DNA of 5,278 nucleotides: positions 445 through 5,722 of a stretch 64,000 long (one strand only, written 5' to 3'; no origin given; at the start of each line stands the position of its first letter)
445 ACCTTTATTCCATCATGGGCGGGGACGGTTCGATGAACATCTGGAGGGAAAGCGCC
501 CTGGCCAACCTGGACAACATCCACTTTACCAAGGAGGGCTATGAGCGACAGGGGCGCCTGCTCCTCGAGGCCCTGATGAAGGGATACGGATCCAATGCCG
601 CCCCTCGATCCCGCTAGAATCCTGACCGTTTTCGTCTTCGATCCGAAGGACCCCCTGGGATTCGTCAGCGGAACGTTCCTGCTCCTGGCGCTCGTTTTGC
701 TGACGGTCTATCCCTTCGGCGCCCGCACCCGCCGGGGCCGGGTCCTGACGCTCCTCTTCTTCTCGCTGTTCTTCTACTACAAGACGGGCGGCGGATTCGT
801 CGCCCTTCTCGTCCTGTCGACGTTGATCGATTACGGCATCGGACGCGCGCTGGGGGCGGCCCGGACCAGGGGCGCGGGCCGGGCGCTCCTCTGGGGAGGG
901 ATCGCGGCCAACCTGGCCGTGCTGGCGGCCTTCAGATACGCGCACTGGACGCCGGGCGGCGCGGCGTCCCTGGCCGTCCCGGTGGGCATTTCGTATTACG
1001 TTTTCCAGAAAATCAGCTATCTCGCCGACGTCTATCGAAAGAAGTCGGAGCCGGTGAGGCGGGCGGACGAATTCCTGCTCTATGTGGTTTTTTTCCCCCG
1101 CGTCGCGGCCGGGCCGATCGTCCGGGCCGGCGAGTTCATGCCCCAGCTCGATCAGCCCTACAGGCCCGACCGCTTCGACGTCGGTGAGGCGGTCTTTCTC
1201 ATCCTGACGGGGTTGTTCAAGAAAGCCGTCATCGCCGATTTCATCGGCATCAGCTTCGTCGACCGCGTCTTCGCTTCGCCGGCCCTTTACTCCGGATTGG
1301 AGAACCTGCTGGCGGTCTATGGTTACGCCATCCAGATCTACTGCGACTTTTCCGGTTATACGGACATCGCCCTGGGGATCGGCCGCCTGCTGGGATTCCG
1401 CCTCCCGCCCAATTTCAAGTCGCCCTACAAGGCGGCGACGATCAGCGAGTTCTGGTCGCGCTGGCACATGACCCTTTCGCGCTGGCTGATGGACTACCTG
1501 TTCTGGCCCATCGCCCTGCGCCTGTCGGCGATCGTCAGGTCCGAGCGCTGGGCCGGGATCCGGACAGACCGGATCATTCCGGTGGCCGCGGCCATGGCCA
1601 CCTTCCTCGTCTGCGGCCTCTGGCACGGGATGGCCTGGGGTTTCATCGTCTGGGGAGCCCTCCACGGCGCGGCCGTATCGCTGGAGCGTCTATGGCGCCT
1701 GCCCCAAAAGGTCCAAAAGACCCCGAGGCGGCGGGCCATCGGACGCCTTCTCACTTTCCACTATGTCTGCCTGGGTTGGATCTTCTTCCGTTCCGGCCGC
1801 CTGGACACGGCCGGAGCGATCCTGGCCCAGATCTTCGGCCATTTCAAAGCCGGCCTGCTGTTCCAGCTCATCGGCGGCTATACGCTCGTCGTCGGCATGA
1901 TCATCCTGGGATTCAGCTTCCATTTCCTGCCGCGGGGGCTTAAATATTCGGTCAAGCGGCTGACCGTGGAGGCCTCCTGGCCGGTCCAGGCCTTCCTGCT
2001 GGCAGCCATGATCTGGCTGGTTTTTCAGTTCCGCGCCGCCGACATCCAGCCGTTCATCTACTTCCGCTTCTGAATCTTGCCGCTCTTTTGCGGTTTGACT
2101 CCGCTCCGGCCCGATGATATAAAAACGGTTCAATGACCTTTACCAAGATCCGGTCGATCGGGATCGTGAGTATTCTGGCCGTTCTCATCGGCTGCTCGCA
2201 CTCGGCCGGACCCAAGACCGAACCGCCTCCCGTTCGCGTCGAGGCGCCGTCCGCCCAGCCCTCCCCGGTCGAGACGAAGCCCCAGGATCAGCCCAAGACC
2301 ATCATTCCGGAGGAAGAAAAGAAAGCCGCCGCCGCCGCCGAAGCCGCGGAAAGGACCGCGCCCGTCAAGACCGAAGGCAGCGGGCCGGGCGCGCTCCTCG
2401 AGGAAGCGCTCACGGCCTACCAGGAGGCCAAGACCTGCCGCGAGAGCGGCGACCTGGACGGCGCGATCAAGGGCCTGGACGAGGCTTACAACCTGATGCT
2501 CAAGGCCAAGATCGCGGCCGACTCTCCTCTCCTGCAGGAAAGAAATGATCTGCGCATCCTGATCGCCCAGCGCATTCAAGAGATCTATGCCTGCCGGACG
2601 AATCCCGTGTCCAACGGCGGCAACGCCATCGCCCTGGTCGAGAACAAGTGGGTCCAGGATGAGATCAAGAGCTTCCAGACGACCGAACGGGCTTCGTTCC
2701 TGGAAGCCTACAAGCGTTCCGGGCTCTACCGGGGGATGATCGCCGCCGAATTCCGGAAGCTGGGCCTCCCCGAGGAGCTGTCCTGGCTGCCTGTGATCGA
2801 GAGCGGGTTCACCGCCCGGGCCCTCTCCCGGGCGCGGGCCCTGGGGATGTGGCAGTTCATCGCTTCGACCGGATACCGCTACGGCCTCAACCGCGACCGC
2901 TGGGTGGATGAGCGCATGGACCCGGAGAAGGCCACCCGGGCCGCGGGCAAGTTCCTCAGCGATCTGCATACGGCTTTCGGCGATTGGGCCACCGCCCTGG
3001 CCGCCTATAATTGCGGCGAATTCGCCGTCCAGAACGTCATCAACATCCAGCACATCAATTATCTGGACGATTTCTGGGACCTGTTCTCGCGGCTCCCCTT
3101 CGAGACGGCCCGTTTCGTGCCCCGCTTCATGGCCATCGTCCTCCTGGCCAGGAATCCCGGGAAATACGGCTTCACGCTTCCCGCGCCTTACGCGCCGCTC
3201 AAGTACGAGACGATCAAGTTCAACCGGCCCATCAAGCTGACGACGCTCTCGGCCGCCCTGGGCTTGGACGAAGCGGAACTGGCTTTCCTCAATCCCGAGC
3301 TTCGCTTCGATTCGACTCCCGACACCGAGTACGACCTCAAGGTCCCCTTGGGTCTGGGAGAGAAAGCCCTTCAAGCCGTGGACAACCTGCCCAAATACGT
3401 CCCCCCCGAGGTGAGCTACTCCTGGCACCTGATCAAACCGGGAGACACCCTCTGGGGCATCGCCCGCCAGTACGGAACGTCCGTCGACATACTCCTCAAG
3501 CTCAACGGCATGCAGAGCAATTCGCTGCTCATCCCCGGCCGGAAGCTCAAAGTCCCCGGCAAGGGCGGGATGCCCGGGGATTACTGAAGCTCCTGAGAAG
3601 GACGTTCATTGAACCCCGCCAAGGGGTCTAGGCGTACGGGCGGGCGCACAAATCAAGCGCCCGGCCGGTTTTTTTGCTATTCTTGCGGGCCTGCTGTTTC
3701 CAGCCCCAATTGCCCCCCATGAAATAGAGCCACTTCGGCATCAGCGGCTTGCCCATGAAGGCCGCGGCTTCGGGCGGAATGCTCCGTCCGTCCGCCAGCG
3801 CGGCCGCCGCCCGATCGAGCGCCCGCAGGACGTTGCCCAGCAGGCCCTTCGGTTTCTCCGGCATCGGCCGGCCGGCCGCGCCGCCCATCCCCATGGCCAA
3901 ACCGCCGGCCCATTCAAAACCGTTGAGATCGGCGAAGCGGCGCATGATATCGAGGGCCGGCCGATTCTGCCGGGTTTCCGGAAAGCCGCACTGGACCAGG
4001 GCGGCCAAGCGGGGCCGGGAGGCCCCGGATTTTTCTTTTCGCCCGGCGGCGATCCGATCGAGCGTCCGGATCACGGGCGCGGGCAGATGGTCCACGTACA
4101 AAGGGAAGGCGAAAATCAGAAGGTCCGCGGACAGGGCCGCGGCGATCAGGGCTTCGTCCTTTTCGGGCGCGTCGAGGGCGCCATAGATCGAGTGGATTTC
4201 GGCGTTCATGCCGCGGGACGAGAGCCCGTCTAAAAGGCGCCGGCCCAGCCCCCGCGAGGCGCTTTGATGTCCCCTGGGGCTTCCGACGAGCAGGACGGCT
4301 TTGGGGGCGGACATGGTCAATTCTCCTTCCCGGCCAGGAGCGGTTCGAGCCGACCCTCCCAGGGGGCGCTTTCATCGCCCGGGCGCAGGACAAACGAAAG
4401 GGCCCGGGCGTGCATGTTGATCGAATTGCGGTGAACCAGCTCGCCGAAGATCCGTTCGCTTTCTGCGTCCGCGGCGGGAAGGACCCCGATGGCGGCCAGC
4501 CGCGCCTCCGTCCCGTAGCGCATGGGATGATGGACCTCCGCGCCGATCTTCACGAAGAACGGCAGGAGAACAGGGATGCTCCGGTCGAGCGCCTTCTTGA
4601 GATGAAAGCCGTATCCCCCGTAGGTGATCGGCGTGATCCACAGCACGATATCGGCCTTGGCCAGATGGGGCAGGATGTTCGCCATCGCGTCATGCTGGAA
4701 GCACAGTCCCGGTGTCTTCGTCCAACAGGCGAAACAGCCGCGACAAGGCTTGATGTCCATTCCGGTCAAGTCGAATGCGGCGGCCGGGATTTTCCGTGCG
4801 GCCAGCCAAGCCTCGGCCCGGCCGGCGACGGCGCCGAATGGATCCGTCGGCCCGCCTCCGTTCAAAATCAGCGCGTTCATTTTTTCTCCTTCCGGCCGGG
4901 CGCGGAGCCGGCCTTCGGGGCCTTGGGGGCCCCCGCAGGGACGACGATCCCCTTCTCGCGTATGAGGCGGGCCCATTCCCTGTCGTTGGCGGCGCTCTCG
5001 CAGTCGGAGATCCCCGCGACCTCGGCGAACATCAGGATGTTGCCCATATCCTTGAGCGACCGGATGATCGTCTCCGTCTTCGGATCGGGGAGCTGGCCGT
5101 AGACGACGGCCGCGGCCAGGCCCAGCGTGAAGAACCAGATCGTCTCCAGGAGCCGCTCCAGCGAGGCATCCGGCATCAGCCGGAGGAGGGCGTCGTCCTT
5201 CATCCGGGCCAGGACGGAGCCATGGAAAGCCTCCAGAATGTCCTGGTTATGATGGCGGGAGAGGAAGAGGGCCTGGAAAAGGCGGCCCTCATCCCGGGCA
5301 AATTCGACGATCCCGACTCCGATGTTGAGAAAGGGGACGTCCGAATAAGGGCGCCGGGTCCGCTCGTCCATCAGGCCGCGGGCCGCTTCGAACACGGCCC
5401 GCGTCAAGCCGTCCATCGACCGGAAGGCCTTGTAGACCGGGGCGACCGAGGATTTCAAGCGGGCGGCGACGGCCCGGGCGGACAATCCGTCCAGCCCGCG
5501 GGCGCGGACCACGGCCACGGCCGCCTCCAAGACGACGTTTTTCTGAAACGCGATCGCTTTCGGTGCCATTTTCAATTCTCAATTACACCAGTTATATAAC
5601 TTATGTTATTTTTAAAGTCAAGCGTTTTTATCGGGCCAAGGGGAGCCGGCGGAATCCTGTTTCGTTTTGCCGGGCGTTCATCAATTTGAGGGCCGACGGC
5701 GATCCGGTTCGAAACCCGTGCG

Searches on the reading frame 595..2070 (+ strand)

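Call 47: search_protein_families(library=pfam, proteins=[window:595-2070:+], max_evalue=0.00001)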
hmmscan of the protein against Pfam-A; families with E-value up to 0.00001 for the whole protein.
window:595-2070:+ (492 aa): 2 families
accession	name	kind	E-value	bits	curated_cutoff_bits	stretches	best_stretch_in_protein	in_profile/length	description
PF03062.24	MBOAT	-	3.7e-25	89.4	27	1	159-398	83-328/337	MBOAT, membrane-bound O-acyltransferase family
PF13813.11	MBOAT_2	-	2.5e-06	28.1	25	1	271-347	2-67/85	Membrane bound O-acyl transferase family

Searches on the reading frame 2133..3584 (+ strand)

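Call 47: search_protein_families(library=pfam, proteins=[window:2133-3584:+], max_evalue=0.00001)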
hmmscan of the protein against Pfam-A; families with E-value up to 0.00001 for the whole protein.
window:2133-3584:+ (484 aa): 2 families
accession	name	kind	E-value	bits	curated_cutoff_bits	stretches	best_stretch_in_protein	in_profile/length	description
PF01464.25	SLT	-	1.8e-22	79.6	21.3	1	210-305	11-107/117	Transglycosylase SLT domain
PF01476.26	LysM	-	3.3e-16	59.4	20.9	1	432-475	1-43/43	LysM domain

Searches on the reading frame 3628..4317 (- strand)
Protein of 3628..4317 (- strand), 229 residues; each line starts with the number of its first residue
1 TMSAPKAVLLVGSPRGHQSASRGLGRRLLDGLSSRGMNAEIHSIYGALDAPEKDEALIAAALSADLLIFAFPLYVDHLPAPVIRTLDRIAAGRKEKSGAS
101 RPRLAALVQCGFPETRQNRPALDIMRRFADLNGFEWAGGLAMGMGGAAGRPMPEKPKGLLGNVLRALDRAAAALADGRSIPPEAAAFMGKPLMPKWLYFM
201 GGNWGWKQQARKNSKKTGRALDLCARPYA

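Call 47: search_protein_families(library=pfam, proteins=[window:3628-4317:-], max_evalue=0.00001)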
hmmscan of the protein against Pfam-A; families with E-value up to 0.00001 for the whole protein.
window:3628-4317:- (229 aa): 2 families
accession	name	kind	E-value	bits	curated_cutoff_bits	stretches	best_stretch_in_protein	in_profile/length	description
PF02525.22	Flavodoxin_2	-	1.5e-08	35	27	1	6-93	2-107/198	Flavodoxin-like fold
PF03358.20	FMN_red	-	5.5e-08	33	24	1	6-111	2-115/152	NADPH-dependent FMN reductase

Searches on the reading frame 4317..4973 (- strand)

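Call 47: search_protein_families(library=pfam, proteins=[window:4317-4973:-], max_evalue=0.00001)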
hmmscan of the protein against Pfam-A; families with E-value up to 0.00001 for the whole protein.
window:4317-4973:- (218 aa): 1 family
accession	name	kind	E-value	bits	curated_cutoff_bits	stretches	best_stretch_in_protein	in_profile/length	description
PF03358.20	FMN_red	-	5.4e-08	33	24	1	48-132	18-96/152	NADPH-dependent FMN reductase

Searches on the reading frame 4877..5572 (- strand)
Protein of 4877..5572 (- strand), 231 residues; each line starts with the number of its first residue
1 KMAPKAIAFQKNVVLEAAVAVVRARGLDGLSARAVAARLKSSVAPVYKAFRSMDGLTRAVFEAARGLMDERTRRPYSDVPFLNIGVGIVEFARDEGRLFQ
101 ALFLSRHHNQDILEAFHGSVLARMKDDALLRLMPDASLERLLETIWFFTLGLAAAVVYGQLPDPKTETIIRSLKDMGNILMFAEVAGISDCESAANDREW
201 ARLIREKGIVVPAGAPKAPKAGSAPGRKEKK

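Call 47: search_protein_families(library=pfam, proteins=[window:4877-5572:-], max_evalue=0.00001)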
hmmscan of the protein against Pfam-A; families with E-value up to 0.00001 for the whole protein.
window:4877-5572:- (231 aa): 1 family
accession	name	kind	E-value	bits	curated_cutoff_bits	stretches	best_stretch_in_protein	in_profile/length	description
PF00440.29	TetR_N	-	1.9e-07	31.2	24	1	15-60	2-47/47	Bacterial regulatory proteins, tetR family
